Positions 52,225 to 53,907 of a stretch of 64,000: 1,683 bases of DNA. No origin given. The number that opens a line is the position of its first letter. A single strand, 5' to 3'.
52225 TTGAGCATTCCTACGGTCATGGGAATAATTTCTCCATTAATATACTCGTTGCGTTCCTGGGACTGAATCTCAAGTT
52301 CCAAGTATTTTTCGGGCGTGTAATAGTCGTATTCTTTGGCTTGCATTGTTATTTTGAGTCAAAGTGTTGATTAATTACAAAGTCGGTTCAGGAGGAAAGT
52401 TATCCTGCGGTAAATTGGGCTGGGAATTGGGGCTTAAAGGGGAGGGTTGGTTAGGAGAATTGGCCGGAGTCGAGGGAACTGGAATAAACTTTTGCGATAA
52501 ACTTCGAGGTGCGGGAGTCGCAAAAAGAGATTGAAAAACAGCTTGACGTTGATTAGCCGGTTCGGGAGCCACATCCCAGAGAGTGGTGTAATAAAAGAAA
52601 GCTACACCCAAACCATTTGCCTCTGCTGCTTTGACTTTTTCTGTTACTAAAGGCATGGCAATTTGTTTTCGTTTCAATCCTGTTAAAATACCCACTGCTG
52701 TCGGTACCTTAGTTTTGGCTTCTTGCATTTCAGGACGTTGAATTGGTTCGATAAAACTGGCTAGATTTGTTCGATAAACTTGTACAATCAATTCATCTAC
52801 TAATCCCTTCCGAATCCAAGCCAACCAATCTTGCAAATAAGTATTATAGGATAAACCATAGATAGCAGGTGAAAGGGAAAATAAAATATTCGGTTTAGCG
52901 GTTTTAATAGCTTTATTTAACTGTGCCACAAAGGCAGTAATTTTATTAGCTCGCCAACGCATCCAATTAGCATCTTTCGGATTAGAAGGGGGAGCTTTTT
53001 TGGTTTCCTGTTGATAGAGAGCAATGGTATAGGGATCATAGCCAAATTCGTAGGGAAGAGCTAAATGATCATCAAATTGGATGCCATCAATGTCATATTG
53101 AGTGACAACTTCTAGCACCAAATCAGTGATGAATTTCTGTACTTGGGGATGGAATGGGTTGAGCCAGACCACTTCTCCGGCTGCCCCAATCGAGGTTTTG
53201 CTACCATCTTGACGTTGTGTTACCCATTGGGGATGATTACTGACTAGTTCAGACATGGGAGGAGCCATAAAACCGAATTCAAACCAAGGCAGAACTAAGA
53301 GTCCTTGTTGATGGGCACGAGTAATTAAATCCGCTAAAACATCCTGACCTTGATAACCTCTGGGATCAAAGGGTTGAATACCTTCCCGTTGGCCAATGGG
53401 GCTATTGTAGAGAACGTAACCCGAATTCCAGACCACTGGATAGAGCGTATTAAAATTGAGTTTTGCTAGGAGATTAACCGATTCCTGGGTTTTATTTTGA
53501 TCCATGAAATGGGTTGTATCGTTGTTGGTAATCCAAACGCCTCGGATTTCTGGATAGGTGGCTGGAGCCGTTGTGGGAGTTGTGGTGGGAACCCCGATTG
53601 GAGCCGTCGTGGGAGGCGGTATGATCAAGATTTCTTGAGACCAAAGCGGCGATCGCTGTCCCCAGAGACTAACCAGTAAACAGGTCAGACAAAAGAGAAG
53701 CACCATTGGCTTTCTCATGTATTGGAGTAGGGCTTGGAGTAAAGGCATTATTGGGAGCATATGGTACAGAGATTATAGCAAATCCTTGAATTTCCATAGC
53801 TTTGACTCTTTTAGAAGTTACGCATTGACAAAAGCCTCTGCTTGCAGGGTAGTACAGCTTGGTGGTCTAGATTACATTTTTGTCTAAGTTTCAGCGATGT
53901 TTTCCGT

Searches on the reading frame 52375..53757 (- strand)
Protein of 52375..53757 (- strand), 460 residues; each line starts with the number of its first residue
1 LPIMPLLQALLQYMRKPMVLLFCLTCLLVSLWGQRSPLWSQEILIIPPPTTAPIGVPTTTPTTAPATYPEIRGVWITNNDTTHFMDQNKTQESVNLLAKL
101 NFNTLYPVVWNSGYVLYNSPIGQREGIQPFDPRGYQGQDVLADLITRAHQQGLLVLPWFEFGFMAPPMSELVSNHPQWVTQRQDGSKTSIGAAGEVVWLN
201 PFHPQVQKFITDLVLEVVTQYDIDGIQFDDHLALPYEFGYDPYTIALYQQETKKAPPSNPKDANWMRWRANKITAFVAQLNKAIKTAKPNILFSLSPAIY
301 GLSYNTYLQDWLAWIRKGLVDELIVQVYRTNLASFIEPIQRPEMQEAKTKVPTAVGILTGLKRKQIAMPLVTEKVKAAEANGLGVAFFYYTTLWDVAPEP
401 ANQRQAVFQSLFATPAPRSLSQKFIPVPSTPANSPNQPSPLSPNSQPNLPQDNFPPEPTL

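Call 69: search_protein_families(library=pfam, proteins=[window:52375-53757:-], max_evalue=0.00001)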
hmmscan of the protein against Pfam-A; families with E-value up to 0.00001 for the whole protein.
window:52375-53757:- (460 aa): 3 families
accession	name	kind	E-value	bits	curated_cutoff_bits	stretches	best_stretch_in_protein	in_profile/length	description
PF02638.21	GHL10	-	4.8e-128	427.1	27.9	1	70-375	1-308/311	Glycosyl hydrolase-like 10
PF14871.12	GHL6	-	2.2e-07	31.6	35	1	94-229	6-131/132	Hypothetical glycosyl hydrolase 6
PF02065.24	Melibiase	-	1.6e-06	27.8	27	1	139-231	104-192/347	Melibiase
